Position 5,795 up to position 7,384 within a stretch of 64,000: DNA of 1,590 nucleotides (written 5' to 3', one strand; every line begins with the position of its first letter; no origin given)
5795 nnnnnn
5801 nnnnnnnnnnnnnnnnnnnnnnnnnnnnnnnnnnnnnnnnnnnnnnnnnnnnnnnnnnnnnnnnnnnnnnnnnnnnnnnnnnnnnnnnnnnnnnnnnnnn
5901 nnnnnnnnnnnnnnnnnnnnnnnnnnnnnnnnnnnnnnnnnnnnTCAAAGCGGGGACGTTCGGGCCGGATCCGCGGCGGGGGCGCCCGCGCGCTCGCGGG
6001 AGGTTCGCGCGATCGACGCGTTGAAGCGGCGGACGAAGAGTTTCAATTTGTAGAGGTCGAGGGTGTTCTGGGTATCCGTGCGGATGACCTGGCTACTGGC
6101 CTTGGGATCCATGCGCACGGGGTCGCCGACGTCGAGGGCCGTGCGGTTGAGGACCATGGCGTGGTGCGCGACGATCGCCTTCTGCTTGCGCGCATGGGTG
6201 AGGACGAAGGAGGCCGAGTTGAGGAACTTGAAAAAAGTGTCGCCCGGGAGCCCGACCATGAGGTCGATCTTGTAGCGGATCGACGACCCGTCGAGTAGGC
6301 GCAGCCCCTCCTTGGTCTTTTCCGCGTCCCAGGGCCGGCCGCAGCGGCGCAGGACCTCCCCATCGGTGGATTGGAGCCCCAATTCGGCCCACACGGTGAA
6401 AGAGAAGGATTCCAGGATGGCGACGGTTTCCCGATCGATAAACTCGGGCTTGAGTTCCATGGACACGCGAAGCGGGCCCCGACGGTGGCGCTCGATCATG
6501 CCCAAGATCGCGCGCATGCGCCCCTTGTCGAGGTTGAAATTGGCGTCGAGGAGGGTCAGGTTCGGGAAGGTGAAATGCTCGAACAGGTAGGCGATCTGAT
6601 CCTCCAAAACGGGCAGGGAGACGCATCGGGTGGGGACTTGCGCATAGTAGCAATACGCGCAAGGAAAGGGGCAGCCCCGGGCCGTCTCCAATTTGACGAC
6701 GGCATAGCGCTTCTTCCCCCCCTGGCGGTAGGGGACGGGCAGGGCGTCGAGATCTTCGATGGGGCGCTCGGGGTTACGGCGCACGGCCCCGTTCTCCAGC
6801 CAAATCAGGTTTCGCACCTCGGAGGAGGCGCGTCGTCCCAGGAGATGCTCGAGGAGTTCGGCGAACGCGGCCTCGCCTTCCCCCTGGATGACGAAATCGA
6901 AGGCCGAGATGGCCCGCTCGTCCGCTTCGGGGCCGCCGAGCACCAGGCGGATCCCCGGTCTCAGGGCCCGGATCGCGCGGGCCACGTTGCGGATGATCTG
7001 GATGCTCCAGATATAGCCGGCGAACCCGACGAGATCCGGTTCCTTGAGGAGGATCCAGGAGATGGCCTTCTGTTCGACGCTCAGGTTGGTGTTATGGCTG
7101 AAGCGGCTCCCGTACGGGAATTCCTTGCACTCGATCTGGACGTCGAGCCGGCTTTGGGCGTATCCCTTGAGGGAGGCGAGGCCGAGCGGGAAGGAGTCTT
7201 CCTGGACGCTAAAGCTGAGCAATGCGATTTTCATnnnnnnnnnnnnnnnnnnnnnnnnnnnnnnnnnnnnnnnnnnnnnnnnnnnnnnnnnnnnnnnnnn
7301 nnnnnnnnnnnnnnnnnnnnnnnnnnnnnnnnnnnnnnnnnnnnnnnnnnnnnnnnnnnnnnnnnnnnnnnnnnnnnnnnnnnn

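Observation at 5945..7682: B12-radical SAM enzyme with an overlapping upstream Cys-motif partner gene (possible split or frameshifted SPASM-like module)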

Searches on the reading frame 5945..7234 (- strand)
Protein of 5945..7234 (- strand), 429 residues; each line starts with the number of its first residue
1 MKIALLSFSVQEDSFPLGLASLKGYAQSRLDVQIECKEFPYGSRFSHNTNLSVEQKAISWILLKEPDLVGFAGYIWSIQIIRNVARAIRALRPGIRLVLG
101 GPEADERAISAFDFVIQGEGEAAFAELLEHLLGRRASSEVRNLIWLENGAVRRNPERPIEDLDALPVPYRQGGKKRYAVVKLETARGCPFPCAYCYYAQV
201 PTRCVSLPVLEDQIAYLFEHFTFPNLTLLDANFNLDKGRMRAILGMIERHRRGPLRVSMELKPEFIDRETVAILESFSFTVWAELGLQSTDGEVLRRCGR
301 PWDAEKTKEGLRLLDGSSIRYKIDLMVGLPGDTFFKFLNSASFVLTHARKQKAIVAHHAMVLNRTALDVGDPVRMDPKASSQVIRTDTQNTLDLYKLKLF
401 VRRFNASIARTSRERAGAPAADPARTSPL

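Call 3: search_protein_families(library=pfam, proteins=[window:5945-7234:-], max_evalue=1)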
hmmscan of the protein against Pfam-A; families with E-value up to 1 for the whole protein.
window:5945-7234:- (429 aa): 2 families
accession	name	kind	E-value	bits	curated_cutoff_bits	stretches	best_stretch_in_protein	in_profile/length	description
PF04055.27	Radical_SAM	-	3.5e-14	53.7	29.5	1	183-342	2-164/166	Radical SAM superfamily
PF02310.24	B12-binding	-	1.1e-12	48.3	32.1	1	9-128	7-121/121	B12 binding domain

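Call 4: search_protein_families(library=ncbifam, proteins=[window:5945-7234:-], max_evalue=1)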
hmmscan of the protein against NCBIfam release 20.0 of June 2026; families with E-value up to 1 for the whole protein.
window:5945-7234:- (429 aa): 26 families (the best 25 are shown)
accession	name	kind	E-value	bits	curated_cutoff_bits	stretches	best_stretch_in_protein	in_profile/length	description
TIGR04013.1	B12_SAM_MJ_1487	hypoth_equivalog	4.3e-27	95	251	2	77-200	53-172/382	TIGR04013 family B12-binding domain/radical SAM domain-containing protein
NF033712.0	B12_rSAM_KedN5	subfamily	2.1e-23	82.4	700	1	10-341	11-364/624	KedN5 family methylcobalamin-dependent radical SAM C-methyltransferase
TIGR04479.1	bcpD_PhpK_rSAM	subfamily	6.5e-21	74.3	600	1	78-344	124-406/504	PhpK family radical SAM P-methyltransferase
NF050148.1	rSAM_ApyD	equivalog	9.5e-18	63.9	750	1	52-200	61-220/645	RiPP biosynthesis radical SAM protein ApyD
TIGR04072.2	rSAM_ladder_B12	equivalog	1.9e-14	53.2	360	1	76-331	81-333/443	lipid biosynthesis B12-binding/radical SAM protein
TIGR03975.1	rSAM_ocin_1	subfamily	5.2e-12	45.1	281.85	1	59-168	122-240/606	RiPP maturation radical SAM C-methyltransferase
TIGR02026.1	BchE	equivalog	9.2e-11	41.3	481.35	1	59-319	57-337/497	magnesium-protoporphyrin IX monomethyl ester anaerobic oxidative cyclase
NF038361.1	rSAM_Sden_1168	equivalog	9.7e-11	40.9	575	1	109-344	196-448/560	Sden_1168 family B12-binding radical SAM P-methyltransferase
TIGR04385.1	B12_rSAM_cofa1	equivalog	5e-08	32.6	450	1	74-336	86-353/438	B12 lower ligand biosynthesis radical SAM protein BzaD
TIGR04014.1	B12_SAM_MJ_0865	equivalog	5.5e-08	32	360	1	111-203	89-184/434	methyl-coenzyme M reductase glutamine C-methyltransferase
TIGR04190.1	B12_SAM_Ta0216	equivalog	1.5e-06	27.2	500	1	83-171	98-194/554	TIGR04190 family B12-binding domain/radical SAM domain protein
TIGR03471.1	HpnJ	equivalog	1.6e-06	27.3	577.6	1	84-333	87-351/472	hopanoid biosynthesis associated radical SAM protein HpnJ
TIGR00089.1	TIGR00089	subfamily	1.7e-06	27.1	251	1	158-347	123-318/429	MiaB/RimO family radical SAM methylthiotransferase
TIGR01212.1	TIGR01212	equivalog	4.2e-06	26.1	180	1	257-361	112-217/302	tRNA modification radical SAM protein MnmL/YtqA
NF006067.1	PRK08208.1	equivalog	7.3e-06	25.2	380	1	235-347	102-217/427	STM4012 family radical SAM protein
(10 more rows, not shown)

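Call 7: find_homologous_proteins(query=window:5945-7234:-, max_evalue=1e-10)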
Query window:5945-7234:- (429 aa): 407 proteins with E <= 1e-10 among 8000 candidates; the best 120 are listed.
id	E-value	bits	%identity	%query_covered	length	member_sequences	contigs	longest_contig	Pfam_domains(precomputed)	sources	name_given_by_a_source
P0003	1.8e-283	957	99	100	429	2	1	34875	PF04055.28,PF02310.25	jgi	-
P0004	2.7e-209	713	76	95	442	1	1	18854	PF04055.28,PF02310.25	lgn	-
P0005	3.0e-131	456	50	97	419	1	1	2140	PF04055.28,PF02310.25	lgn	-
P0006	2.1e-123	430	49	95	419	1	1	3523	PF04055.28,PF02310.25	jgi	-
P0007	3.5e-121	423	49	95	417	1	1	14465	PF04055.28,PF02310.25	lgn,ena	-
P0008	9.7e-120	418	47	96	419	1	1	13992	PF04055.28,PF02310.25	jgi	jgi:radical SAM superfamily enzyme YgiQ (UPF0313 family)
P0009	6.1e-118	412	51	95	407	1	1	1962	PF04055.28,PF02310.25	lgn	-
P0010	6.3e-118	412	51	95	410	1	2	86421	PF04055.28,PF02310.25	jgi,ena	-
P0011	5.7e-117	409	51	95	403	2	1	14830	PF04055.28,PF02310.25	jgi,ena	-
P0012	9.6e-117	408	49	95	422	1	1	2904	PF04055.28,PF02310.25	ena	-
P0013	2.4e-116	407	49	95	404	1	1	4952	PF04055.28,PF02310.25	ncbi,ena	-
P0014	3.4e-116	406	48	96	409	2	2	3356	PF04055.28,PF02310.25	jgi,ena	-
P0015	3.6e-116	406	48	96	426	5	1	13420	PF04055.28,PF02310.25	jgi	-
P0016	9.4e-114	398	49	95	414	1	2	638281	PF04055.28,PF02310.25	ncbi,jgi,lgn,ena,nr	ncbi:hypothetical protein COV20_01825 [Candidatus Woesearchaeota archaeon CG10_big_fil_rev_8_21_14_0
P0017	1.3e-111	391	48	97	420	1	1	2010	PF04055.28,PF02310.25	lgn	-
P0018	2.1e-111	391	44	95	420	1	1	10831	PF04055.28,PF02310.25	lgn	-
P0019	2.9e-111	390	45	95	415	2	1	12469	PF04055.28,PF02310.25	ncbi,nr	ncbi:B12-binding domain-containing radical SAM protein [Candidatus Woesearchaeota archaeon]|nr:B12-b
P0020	4.8e-109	383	46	95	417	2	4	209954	PF04055.28,PF02310.25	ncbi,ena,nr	ncbi:hypothetical protein CL619_01605 [archaeon]|nr:hypothetical protein [archaeon]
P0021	1.0e-107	379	44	96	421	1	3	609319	PF04055.28,PF02310.25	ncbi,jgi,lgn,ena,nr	ncbi:radical SAM protein [Candidatus Woesearchaeota archaeon]|jgi:radical SAM superfamily enzyme Ygi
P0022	1.3e-106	375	45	95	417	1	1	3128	PF04055.28,PF02310.25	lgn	-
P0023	1.8e-106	374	47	97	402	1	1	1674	PF04055.28,PF02310.25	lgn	-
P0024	4.6e-102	360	45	95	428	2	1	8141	PF04055.28,PF02310.25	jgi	jgi:radical SAM superfamily enzyme YgiQ (UPF0313 family)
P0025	2.3e-101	358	44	95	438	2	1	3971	PF04055.28,PF02310.25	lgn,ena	-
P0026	2.4e-101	358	43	95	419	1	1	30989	PF04055.28,PF02310.25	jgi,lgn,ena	-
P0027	2.5e-100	354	43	95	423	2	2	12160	PF04055.28,PF02310.25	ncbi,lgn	-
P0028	8.4e-100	352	46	94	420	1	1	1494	PF04055.28,PF02310.25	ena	-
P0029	2.7e-90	321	42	93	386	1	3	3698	PF04055.28,PF02310.25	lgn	-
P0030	1.4e-41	161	30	94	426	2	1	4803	PF04055.28,PF02310.25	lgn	-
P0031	9.5e-39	151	33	81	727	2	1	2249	PF04055.28,PF02310.25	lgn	-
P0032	6.2e-34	136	31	81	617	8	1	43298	PF04055.28,PF02310.25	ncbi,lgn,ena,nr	ncbi:MAG TPA: radical SAM protein [Deltaproteobacteria bacterium]|nr:radical SAM protein [Deltaprote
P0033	5.9e-33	132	32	81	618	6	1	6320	PF04055.28,PF02310.25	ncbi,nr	ncbi:MAG: radical SAM protein [Desulfobacterota bacterium]|nr:radical SAM protein [Thermodesulfobact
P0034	1.2e-32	131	34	67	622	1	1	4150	PF04055.28,PF02310.25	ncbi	-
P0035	2.9e-32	130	32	81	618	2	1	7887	PF04055.28,PF02310.25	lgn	-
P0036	3.2e-32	130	31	79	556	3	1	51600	PF04055.28,PF13311.12,PF02310.25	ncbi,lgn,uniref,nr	ncbi:B12-binding domain-containing radical SAM protein [Fonticella tunisiensis]|uniref:Radical SAM s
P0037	3.1e-31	127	27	79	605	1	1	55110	PF04055.28,PF13311.12,PF02310.25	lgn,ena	-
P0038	3.4e-31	126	27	79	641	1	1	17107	PF04055.28,PF13311.12,PF02310.25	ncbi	-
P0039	6.4e-31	126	28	79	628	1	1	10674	PF04055.28,PF13311.12,PF02310.25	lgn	-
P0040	1.9e-30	124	34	77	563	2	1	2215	PF04055.28,PF02310.25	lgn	-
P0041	3.7e-30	123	34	66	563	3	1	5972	PF04055.28,PF13311.12,PF02310.25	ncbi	ncbi:MAG: DUF4080 domain-containing protein [Bacillota bacterium]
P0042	6.3e-30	122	27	79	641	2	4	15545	PF04055.28,PF13311.12,PF02310.25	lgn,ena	-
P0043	7.3e-30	122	27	79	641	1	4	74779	PF04055.28,PF13311.12,PF02310.25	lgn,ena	-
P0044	1.7e-29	121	29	67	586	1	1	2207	PF04055.28,PF13311.12,PF02310.25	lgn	-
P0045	2.1e-29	121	27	79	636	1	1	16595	PF04055.28,PF13311.12,PF02310.25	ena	-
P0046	2.1e-29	121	27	79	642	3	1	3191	PF04055.28,PF13311.12,PF02310.25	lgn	-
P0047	2.8e-29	120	27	79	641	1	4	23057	PF04055.28,PF13311.12,PF02310.25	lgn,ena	-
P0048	9.5e-29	118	26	79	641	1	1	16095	PF04055.28,PF13311.12,PF02310.25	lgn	-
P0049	6.3e-28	116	27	79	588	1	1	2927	PF04055.28,PF13311.12,PF02310.25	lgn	-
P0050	7.2e-28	116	28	91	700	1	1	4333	PF04055.28,PF02310.25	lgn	-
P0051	1.5e-27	114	30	79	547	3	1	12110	PF04055.28,PF13311.12,PF02310.25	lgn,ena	-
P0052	3.6e-27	113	30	79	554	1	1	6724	PF04055.28,PF02310.25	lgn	-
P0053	1.1e-26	112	27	67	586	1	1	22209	PF04055.28,PF13311.12,PF02310.25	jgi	-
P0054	2.3e-26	111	33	78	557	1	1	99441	PF04055.28,PF02310.25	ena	-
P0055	3.8e-26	110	29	80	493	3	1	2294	PF04055.28,PF13311.12,PF02310.25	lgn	-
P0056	4.0e-26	110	32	69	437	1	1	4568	PF04055.28,PF02310.25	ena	-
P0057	4.1e-26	110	28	72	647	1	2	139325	PF04055.28,PF13311.12,PF02310.25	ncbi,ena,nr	ncbi:MAG: B12-binding domain-containing radical SAM protein [Lachnospiraceae bacterium]|nr:B12-bindi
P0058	8.9e-26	109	26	79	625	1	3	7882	PF04055.28,PF13311.12,PF02310.25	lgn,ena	-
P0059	9.0e-26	109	26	79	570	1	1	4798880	PF04055.28,PF13311.12,PF02310.25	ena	-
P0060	2.2e-25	107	27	79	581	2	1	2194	PF04055.28,PF13311.12,PF02310.25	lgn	-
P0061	5.2e-25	106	26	79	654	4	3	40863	PF04055.28,PF13311.12,PF02310.25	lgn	-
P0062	8.9e-25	105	30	82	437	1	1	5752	PF04055.28,PF02310.25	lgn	-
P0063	1.2e-24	105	31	65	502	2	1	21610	PF04055.28,PF02310.25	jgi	-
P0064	1.7e-24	104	26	79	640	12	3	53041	PF04055.28,PF13311.12,PF02310.25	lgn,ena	-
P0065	2.6e-24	104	27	64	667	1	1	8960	PF04055.28,PF13311.12,PF02310.25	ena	-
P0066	3.5e-24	103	26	79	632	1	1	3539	PF04055.28,PF13311.12,PF02310.25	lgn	-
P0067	3.6e-24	103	26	79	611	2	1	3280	PF04055.28,PF13311.12,PF02310.25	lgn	-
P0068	4.1e-24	103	32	74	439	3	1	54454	PF04055.28,PF02310.25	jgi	jgi:radical SAM superfamily enzyme YgiQ (UPF0313 family)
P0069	1.5e-23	101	28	51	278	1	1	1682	PF04055.28,PF02310.25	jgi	jgi:radical SAM superfamily enzyme YgiQ (UPF0313 family)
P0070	1.7e-23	101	24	79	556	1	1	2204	PF04055.28,PF13311.12,PF02310.25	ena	-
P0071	3.3e-23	100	25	79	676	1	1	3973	PF04055.28,PF13311.12,PF02310.25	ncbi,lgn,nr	ncbi:MAG: B12-binding domain-containing radical SAM protein [Clostridiales bacterium]|nr:B12-binding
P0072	3.6e-23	100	27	68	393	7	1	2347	PF04055.28,PF13311.12,PF02310.25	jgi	-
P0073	7.6e-23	99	32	75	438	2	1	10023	PF04055.28,PF02310.25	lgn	-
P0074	7.9e-23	99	26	66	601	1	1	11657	PF04055.28,PF13311.12,PF02310.25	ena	-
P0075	1.3e-22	98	31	68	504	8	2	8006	PF04055.28,PF02310.25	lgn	-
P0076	1.6e-22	98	28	71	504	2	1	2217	PF04055.28,PF13311.12,PF02310.25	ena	-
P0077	1.8e-22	98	29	77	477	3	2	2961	PF04055.28,PF13311.12,PF02310.25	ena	-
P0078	4.2e-22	97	29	77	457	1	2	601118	PF04055.28,PF02310.25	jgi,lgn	jgi:radical SAM superfamily enzyme YgiQ (UPF0313 family)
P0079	7.1e-22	96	29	79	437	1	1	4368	PF04055.28,PF02310.25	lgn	-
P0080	1.2e-21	95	30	79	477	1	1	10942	PF04055.28,PF13311.12,PF02310.25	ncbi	-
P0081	2.3e-21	94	23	79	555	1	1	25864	PF04055.28,PF13311.12,PF02310.25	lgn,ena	-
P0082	3.1e-21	94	27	73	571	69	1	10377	PF04055.28,PF13311.12,PF02310.25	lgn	-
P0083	3.2e-21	94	27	83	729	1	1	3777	PF04055.28,PF02310.25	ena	-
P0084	5.1e-21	93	30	76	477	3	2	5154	PF04055.28,PF13311.12,PF02310.25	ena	-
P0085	6.2e-21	93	29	84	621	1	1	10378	PF04055.28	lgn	-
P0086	1.5e-20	91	31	74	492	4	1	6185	PF04055.28,PF02310.25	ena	-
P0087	2.2e-20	91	30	79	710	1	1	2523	PF04055.28,PF02310.25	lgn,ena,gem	-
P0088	2.3e-20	91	26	81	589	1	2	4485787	PF04055.28,PF02310.25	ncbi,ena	-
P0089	3.4e-20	90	30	62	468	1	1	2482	PF04055.28,PF02310.25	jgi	jgi:radical SAM superfamily enzyme YgiQ (UPF0313 family)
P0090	5.3e-20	90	27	69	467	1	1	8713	PF04055.28,PF02310.25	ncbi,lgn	-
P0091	6.2e-20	89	26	66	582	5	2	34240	PF04055.28,PF13311.12,PF02310.25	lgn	-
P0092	9.9e-20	89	28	72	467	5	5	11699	PF04055.28,PF02310.25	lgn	-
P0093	2.5e-19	87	26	77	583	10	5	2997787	PF04055.28,PF13311.12,PF02310.25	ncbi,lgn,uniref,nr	ncbi:DUF4080 domain-containing protein [Megasphaera paucivorans]|uniref:Radical SAM superfamily enzy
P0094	3.1e-19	87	27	65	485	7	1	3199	PF04055.28,PF02310.25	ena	-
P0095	3.6e-19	87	26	80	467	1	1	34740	PF04055.28,PF02310.25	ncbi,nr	ncbi:B12-binding domain-containing radical SAM protein [Pseudodesulfovibrio sp.]|nr:B12-binding doma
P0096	3.7e-19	87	29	79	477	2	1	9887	PF04055.28,PF13311.12,PF02310.25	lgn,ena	-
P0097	4.6e-19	87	27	66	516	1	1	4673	PF04055.28,PF02310.25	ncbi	-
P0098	4.8e-19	86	23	79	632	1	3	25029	PF04055.28,PF13311.12,PF02310.25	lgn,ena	-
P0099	5.0e-19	86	29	78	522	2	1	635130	PF04055.28,PF02310.25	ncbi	-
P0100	5.2e-19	86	29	79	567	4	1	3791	PF04055.28,PF13311.12,PF02310.25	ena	-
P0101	5.4e-19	86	30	79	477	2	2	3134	PF04055.28,PF13311.12,PF02310.25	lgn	-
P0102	5.5e-19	86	28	79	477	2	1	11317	PF04055.28,PF13311.12,PF02310.25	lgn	-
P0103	5.7e-19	86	34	45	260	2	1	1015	PF04055.28,PF02310.25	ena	-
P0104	6.0e-19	86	27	87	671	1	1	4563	PF04055.28,PF02310.25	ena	-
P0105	6.0e-19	86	27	87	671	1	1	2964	PF04055.28,PF02310.25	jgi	jgi:radical SAM superfamily enzyme YgiQ (UPF0313 family)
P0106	7.0e-19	86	30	67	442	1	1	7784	PF04055.28,PF02310.25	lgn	-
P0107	7.2e-19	86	27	78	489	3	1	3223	PF04055.28,PF02310.25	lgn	-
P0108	1.2e-18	85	28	62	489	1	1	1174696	PF04055.28,PF02310.25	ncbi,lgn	-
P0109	1.9e-18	85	29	65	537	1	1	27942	PF04055.28,PF02310.25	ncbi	ncbi:MAG: radical SAM protein [Pseudomonadota bacterium]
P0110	2.1e-18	84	28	66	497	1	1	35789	PF04055.28,PF02310.25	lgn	-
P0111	2.2e-18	84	31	63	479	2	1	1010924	PF04055.28,PF02310.25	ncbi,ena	-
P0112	2.3e-18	84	26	69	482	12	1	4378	PF04055.28,PF02310.25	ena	-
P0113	2.4e-18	84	29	65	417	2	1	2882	PF04055.28,PF02310.25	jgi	jgi:anaerobic magnesium-protoporphyrin IX monomethyl ester cyclase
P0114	3.2e-18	84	27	65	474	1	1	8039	PF04055.28,PF02310.25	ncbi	-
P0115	3.4e-18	84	24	69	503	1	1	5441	PF04055.28,PF13311.12,PF02310.25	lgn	-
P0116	3.7e-18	84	27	55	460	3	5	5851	PF04055.28,PF02310.25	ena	-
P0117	4.1e-18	83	29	77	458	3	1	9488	PF04055.28,PF02310.25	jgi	jgi:radical SAM superfamily enzyme YgiQ (UPF0313 family)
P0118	4.2e-18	83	26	94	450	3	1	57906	PF04055.28,PF02310.25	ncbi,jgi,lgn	-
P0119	5.1e-18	83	28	62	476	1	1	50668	PF04055.28,PF02310.25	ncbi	-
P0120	7.2e-18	83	28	71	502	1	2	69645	PF04055.28,PF13311.12,PF02310.25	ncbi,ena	-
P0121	7.8e-18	82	27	65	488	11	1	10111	PF04055.28,PF13311.12,PF02310.25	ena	-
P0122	8.5e-18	82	31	65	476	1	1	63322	PF04055.28,PF13311.12,PF02310.25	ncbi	-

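Call 9: find_encoding_contigs(protein=P0004, flank=8000, max_places=3)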
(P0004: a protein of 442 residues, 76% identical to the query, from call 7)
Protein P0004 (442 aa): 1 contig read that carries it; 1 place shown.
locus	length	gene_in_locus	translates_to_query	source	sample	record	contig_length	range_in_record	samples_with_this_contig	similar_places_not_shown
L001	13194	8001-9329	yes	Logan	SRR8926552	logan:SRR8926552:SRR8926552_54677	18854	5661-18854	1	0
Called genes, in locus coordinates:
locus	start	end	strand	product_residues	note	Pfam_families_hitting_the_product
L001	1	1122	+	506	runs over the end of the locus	PF00884:Sulfatase, PF01663:Phosphodiest (weak)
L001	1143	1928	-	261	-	-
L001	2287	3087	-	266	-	PF02311:AraC_binding, PF07883:Cupin_2 (faint), PF00165:HTH_AraC (faint), PF12833:HTH_18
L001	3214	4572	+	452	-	PF10518:TAT_signal (weak), PF00884:Sulfatase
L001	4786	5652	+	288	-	PF05721:PhyH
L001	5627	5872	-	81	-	PF01037:AsnC_trans_reg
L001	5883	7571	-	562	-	PF01037:AsnC_trans_reg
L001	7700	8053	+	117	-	-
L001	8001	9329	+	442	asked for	PF02310:B12-binding, PF04055:Radical_SAM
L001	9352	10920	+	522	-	PF00933:Glyco_hydro_3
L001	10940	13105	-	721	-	PF03512:Glyco_hydro_52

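Call 10: find_encoding_contigs(protein=P0016, flank=6000, max_places=2)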
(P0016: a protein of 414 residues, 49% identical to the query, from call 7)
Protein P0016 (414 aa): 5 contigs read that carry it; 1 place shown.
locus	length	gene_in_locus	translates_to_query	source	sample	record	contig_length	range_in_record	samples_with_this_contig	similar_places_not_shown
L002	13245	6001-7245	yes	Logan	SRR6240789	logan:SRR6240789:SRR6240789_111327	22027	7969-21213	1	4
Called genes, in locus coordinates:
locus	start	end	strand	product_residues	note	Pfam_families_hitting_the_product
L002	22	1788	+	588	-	PF02518:HATPase_c (weak), PF13589:HATPase_c_3, PF01119:DNA_mis_repair, PF08676:MutL_C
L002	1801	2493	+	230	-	PF00227:Proteasome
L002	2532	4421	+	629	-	PF17214:KH_TffA, PF07650:KH_2 (faint), PF00753:Lactamase_B, PF16661:Lactamase_B_6, PF23023:Anti-Pycsar_Apyc1 (weak), PF12706:Lactamase_B_2, PF10996:Beta-Casp, PF07521:RMMBL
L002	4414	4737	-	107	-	-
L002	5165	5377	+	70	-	PF13275:S4_2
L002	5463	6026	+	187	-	-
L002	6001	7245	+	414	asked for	PF02310:B12-binding, PF04055:Radical_SAM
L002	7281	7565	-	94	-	-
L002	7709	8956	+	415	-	PF01909:NTP_transf_2 (weak), PF09249:tRNA_NucTransf2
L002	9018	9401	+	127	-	-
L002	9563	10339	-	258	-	PF05833:NFACT_N (weak), PF05670:NFACT-R_1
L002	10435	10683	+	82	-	-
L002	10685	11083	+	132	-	PF01850:PIN (weak), PF13470:PIN_3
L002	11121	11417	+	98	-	-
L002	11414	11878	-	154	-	-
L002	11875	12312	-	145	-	-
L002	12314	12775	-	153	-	PF04457:MJ1316 (faint)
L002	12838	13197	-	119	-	PF02675:AdoMet_dc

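Call 13: find_encoding_contigs(protein=P0021, flank=5000, max_places=2)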
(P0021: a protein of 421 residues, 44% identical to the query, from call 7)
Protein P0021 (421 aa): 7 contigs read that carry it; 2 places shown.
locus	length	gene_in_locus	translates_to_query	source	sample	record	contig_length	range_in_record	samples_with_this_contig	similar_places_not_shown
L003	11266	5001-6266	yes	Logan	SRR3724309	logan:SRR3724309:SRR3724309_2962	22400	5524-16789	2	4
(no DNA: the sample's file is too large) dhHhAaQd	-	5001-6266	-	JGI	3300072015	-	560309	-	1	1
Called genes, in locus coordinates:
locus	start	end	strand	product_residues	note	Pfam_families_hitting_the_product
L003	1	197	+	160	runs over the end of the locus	PF00160:Pro_isomerase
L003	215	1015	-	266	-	PF03437:BtpA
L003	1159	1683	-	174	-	PF02661:Fic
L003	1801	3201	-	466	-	PF00801:PKD (faint), PF17963:Big_9 (faint), PF18911:PKD_4 (faint), PF17803:Cadherin_4 (weak)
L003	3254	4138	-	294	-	-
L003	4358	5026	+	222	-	-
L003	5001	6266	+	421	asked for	PF02310:B12-binding, PF04055:Radical_SAM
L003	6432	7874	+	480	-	PF01712:dNK, PF13238:AAA_18 (weak), PF01712:dNK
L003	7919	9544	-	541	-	-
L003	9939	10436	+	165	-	-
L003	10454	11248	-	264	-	PF23023:Anti-Pycsar_Apyc1, PF00753:Lactamase_B, PF13483:Lactamase_B_3 (weak), PF12706:Lactamase_B_2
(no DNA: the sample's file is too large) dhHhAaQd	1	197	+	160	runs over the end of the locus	PF00160:Pro_isomerase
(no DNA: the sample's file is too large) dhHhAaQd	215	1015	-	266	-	PF03437:BtpA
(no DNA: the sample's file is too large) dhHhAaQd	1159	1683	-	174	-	PF02661:Fic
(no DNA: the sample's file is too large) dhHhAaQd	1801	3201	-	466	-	PF00801:PKD (faint), PF17963:Big_9 (faint), PF18911:PKD_4 (faint), PF17803:Cadherin_4 (weak)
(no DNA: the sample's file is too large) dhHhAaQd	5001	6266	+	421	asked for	PF02310:B12-binding, PF04055:Radical_SAM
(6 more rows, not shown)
